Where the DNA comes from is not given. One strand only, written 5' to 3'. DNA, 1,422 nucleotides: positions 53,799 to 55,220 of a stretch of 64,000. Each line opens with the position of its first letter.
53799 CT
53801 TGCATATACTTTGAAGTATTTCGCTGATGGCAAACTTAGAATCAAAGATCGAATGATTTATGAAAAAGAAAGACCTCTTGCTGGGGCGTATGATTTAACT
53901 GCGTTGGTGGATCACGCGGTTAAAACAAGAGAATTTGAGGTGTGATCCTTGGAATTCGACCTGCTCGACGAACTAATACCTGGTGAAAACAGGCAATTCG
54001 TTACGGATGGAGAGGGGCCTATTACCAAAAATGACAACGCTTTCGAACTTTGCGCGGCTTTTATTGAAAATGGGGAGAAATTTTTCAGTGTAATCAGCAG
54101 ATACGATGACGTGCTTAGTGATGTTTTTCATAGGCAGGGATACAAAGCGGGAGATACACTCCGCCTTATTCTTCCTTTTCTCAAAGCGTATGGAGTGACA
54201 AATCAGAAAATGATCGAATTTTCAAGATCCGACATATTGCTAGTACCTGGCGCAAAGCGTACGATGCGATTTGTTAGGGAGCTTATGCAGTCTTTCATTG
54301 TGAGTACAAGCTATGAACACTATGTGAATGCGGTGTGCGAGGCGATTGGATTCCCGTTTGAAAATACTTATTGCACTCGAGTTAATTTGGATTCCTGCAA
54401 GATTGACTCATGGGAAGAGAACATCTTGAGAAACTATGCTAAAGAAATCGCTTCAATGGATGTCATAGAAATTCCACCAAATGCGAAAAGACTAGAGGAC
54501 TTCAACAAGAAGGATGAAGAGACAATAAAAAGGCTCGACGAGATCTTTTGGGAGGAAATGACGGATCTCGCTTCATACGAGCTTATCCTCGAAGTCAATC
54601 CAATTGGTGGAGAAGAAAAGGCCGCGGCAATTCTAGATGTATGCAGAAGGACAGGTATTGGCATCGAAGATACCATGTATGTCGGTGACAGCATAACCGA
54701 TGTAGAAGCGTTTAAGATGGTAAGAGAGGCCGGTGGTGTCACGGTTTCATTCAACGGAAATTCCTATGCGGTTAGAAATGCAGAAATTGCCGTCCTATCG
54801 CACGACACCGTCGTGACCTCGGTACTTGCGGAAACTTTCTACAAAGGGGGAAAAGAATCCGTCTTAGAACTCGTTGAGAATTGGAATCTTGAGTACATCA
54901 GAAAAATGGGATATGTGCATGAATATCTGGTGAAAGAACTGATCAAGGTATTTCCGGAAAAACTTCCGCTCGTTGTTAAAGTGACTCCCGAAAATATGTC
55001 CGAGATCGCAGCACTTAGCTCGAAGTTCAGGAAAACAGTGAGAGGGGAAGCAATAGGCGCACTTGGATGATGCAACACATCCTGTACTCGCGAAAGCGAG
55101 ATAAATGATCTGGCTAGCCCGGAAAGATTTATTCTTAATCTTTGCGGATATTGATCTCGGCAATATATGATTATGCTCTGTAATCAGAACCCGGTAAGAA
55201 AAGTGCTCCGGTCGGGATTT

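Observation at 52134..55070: Tightly coupled PfkB kinase / PurN-like formyltransferase-fold protein / EhaR-like HAD protein trio of unknown pathway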

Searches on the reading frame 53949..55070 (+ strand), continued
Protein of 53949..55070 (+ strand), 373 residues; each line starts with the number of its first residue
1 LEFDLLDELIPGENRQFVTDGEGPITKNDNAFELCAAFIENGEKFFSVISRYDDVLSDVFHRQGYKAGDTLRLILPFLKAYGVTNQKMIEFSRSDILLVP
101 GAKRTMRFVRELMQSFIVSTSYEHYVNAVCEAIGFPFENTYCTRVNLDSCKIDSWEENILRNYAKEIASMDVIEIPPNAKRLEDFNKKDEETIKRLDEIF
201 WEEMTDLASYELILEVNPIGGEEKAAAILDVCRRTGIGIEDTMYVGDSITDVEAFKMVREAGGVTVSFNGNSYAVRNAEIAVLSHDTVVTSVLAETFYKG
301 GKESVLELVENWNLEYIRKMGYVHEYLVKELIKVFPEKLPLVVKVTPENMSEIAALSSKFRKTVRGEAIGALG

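Call 82: search_solved_structures(query=L028:10097-11002:+, max_evalue=0.001)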
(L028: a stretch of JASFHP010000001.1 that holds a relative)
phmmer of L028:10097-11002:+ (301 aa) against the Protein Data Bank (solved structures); distinct sequences matched with E-value up to 0.001: 4.
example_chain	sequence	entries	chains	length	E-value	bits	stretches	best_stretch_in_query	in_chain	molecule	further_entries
1m5h_A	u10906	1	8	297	2.3e-58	201.3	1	3-300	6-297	Formylmethanofuran--tetrahydromethanopterin formyltransferase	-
1m5s_A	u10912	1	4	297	1e-55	192.6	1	3-300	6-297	Formylmethanofuran--tetrahydromethanopterin formyltransferase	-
1ftr_A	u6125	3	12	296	1.2e-53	185.8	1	3-300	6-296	FORMYLMETHANOFURAN:TETRAHYDROMETHANOPTERIN FORMYLTRANSFERASE | Formylmethanofuran--tetrahydromethanopterin formyltransferase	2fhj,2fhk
6s6y_D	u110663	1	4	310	2.3e-32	116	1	4-300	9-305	Formylmethanofuran--tetrahydromethanopterin formyltransferase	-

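Call 83: predict_structure(alignment_id=A4)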
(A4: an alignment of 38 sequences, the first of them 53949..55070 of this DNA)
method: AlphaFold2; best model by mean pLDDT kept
length: 373 residues; sequences in the alignment: 38
mean_pLDDT: 93.7   pTM: 0.90
mean pLDDT of the five models: 93.7, 93.2, 92.7, 92.6, 92.3
residues with pLDDT >= 90: 341; 70-90: 16; 50-70: 4; < 50: 12
segments of 3 or more residues with pLDDT < 50: 1-12
pLDDT, mean of each block of 10 residues (from residue 1): 44 80 95 97 97 92 90 98 98 96 96 96 98 97 96 97 98 92 96 98 96 95 96 96 96 97 97 95 98 97 97 96 94 97 97 94 83 67
secondary structure, 60 per line:
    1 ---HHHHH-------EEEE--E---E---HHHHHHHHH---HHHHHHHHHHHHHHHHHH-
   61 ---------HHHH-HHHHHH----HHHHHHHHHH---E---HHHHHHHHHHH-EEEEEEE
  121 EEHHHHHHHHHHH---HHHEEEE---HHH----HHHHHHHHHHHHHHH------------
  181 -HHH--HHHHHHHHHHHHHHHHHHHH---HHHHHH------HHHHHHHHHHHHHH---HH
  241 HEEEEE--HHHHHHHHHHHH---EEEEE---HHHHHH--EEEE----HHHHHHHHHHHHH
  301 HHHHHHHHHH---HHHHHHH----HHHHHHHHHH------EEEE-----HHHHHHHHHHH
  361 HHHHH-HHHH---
elements in order: H4-8 E16-19 H30-38 H42-59 H70-73 H75-80 H85-94 H102-112 E114-122 H123-133 E140-143 H154-168 H187-206 H210-215 H222-235 E242-246 H249-260 E264-268 H272-277 E280-283 H288-310 H314-320 H325-334 E341-344 H350-365 H367-370

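Call 86: fold_search(model_id=the predicted structure, library=pdb)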
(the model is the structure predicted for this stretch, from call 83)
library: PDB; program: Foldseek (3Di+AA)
matches with E <= 10: 764; with E <= 0.001: 24
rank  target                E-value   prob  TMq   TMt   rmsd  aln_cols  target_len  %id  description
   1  1y8a                  6.3e-20  1.00  0.79  0.93   2.1       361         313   29  Structure of gene product AF1437 from Archaeoglobus fulgidus (released 2005-01-25)
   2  5is2                  6.8e-07  1.00  0.44  0.42   9.1       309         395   14  Crystal structure of Mycobacterium avium SerB2 at pH 6.6 (released 2016-04-27)
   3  5jjb                  1.8e-06  1.00  0.46  0.43   9.0       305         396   15  Crystal structure of Mycobacterium avium SerB2 mutant D343G (released 2016-05-18)
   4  5t41                  2.1e-06  1.00  0.45  0.42   9.0       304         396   15  Crystal structure of Mycobacterium avium SerB2 mutant S275A/R279A at pH 6.6 with ethylene glycol bound at ACT- I domain (released 2016-11-16)
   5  5it4                  2.6e-06  1.00  0.45  0.42   7.7       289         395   16  Crystal structure of Mycobacterium avium SerB2 mutant D343N (released 2016-04-27)
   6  5it0                  2.6e-06  1.00  0.46  0.43   8.9       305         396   15  Crystal structure of Mycobacterium avium SerB2 mutant D343N/D347N (released 2016-04-27)
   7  3p96                  2.8e-06  1.00  0.44  0.42   9.0       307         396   15  Crystal structure of Phosphoserine phosphatase SerB from Mycobacterium avium, native form (released 2010-11-10)
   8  5jlp                  4.8e-06  1.00  0.42  0.40   9.4       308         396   14  Crystal structure of Mycobacterium avium SerB2 in complex with serine at ACT domain (released 2017-05-03)
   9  3m1y_C                1.4e-05  1.00  0.45  0.76   8.2       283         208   12  Crystal Structure of a Phosphoserine phosphatase (SerB) from Helicobacter pylori (released 2010-03-23)
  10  1f5s_B                2.0e-05  1.00  0.40  0.68   9.0       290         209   14  CRYSTAL STRUCTURE OF PHOSPHOSERINE PHOSPHATASE FROM METHANOCOCCUS JANNASCHII (released 2001-06-20)
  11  3m1y_A                2.8e-05  1.00  0.40  0.70   9.1       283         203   12  Crystal Structure of a Phosphoserine phosphatase (SerB) from Helicobacter pylori (released 2010-03-23)
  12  3m1y_D                3.7e-05  1.00  0.45  0.78   8.7       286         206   11  Crystal Structure of a Phosphoserine phosphatase (SerB) from Helicobacter pylori (released 2010-03-23)
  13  1f5s_A                4.4e-05  1.00  0.44  0.74   7.7       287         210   14  CRYSTAL STRUCTURE OF PHOSPHOSERINE PHOSPHATASE FROM METHANOCOCCUS JANNASCHII (released 2001-06-20)
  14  3m1y_B                4.6e-05  1.00  0.45  0.78   8.7       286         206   12  Crystal Structure of a Phosphoserine phosphatase (SerB) from Helicobacter pylori (released 2010-03-23)
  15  1l7o_B                5.1e-05  1.00  0.43  0.74   7.8       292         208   14  CRYSTAL STRUCTURE OF PHOSPHOSERINE PHOSPHATASE IN APO FORM (released 2002-06-19)
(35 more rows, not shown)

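Call 89: list_cluster_members(proteins=[P0299, P0303, P0305, P0324, P0354, P0356, P0261, P0283, P0294, P0304])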
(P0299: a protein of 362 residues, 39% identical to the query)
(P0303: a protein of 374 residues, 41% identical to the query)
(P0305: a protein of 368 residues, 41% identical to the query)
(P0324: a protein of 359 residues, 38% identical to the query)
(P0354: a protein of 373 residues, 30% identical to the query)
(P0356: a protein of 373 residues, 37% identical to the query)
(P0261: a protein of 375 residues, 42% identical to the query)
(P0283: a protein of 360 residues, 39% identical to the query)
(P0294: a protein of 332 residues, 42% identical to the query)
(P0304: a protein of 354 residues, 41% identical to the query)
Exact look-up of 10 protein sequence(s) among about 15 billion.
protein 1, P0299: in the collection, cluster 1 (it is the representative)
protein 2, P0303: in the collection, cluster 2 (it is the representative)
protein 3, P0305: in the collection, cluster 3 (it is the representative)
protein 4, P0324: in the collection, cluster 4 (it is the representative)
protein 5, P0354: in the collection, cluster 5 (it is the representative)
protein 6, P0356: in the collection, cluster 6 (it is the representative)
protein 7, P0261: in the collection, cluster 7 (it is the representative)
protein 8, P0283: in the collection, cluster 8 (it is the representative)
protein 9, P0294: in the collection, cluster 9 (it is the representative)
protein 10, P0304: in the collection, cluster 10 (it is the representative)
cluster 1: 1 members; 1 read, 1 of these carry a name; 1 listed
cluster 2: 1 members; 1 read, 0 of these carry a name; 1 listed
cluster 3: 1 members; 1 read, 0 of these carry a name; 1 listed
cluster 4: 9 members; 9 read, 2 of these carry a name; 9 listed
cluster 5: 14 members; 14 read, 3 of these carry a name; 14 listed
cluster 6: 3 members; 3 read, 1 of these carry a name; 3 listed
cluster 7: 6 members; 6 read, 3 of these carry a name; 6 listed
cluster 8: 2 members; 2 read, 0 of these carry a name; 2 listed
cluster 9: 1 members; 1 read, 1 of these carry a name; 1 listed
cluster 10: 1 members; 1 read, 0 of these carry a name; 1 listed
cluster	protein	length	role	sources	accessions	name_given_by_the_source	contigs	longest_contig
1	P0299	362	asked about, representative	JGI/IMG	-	energy-converting hydrogenase A subunit R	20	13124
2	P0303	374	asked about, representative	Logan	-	-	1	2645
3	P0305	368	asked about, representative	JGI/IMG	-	-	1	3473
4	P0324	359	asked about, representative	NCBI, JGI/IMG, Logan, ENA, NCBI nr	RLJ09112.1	MAG: hypothetical protein DRP13_01085 [Candidatus Aenigmatarchaeota archaeon] | MAG: hypothetical protein DRP13_01085 [Candidatus Aenigmarchaeota archaeon]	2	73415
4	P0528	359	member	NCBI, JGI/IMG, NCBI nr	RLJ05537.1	MAG: hypothetical protein DRP18_02835 [Candidatus Aenigmatarchaeota archaeon] | MAG: hypothetical protein DRP18_02835 [Candidatus Aenigmarchaeota archaeon]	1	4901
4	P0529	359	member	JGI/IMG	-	-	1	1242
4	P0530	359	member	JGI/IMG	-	-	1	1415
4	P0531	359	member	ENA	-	-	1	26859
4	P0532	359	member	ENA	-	-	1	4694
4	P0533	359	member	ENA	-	-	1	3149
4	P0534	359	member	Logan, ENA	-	-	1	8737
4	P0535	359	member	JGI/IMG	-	-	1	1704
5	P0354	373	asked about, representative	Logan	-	-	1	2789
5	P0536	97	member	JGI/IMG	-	hypothetical protein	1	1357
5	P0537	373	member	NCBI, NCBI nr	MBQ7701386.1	MAG: hypothetical protein IJT54_03185 [Candidatus Methanomethylophilaceae archaeon] | hypothetical protein [Candidatus Methanomethylophilaceae archaeon]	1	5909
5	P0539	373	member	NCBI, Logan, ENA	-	-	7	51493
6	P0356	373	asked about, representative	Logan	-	-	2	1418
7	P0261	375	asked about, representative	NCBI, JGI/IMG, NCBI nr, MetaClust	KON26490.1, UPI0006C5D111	hypothetical protein AC481_07110 [miscellaneous Crenarchaeota group archaeon SMTZ-80] | MAG: hypothetical protein AC481_07110 [miscellaneous Crenarchaeota group archaeon SMTZ-80] | status=active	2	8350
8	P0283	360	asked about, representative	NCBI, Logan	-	-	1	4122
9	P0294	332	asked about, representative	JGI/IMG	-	energy-converting hydrogenase A subunit R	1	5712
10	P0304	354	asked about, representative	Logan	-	-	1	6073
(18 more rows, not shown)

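Call 90: find_encoding_contigs(protein=P0324, flank=7000, max_places=1)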
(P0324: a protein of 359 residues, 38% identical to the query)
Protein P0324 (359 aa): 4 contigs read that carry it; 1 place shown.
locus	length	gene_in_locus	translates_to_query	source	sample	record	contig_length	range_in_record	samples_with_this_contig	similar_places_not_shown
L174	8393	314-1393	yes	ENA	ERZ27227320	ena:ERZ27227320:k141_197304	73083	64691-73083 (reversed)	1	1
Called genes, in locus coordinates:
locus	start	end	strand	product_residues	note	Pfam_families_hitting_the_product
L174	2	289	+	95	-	?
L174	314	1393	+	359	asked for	PF12710:HAD (faint), PF08282:Hydrolase_3 (weak)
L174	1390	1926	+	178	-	PF13521:AAA_28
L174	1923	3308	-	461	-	PF00206:Lyase_1, PF08328:ASL_C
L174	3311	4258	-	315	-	PF01259:SAICAR_synt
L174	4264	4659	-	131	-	PF00731:AIRC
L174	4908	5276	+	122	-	-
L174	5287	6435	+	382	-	PF00266:Aminotran_5, PF01041:DegT_DnrJ_EryC1, PF01212:Beta_elim_lyase (weak)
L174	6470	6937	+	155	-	PF01592:NifU_N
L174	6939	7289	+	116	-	-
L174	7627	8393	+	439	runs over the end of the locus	PF13660:DUF4147, PF05161:MOFRL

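Call 91: find_encoding_contigs(protein=P0539, flank=7000, max_places=1)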
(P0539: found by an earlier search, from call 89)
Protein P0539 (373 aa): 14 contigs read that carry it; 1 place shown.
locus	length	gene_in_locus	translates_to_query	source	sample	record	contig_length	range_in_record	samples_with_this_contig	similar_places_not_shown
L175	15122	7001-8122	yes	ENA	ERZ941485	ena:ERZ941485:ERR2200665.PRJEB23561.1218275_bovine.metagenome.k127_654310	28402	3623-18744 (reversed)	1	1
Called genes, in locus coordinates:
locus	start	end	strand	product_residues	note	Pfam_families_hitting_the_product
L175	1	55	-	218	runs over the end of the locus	-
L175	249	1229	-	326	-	PF01472:PUA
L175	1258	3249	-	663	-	PF00005:ABC_tran, PF08238:Sel1 (weak)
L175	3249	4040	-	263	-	PF01061:ABC2_membrane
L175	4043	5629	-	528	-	PF13855:LRR_8 (faint), PF13306:LRR_5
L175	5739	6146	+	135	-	PF01951:Archease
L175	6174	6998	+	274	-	PF00551:Formyl_trans_N (weak)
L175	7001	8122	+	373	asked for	-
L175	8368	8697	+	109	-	PF01176:eIF-1a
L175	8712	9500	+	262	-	PF01163:RIO1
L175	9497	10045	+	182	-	PF00013:KH_1 (weak), PF17903:KH_KRR1_1st (weak), PF21800:KH_KRR1_2nd, PF22891:KH_PNO1_2nd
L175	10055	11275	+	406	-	PF22023:Pus10_THUMP_arc, PF21238:Pus10_C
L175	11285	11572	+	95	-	PF01157:Ribosomal_L21e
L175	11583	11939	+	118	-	PF03874:RNA_pol_Rpb4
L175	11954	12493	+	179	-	PF04919:DUF655, PF12836:HHH_3 (faint)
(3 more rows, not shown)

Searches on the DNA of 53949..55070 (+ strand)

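Call 96: search_rna_families(sources=[L088, L091, L121, L101, L108, L124, L130, L136, L139, L148, L157, L167, L170, L119, L116], threshold=gathering)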
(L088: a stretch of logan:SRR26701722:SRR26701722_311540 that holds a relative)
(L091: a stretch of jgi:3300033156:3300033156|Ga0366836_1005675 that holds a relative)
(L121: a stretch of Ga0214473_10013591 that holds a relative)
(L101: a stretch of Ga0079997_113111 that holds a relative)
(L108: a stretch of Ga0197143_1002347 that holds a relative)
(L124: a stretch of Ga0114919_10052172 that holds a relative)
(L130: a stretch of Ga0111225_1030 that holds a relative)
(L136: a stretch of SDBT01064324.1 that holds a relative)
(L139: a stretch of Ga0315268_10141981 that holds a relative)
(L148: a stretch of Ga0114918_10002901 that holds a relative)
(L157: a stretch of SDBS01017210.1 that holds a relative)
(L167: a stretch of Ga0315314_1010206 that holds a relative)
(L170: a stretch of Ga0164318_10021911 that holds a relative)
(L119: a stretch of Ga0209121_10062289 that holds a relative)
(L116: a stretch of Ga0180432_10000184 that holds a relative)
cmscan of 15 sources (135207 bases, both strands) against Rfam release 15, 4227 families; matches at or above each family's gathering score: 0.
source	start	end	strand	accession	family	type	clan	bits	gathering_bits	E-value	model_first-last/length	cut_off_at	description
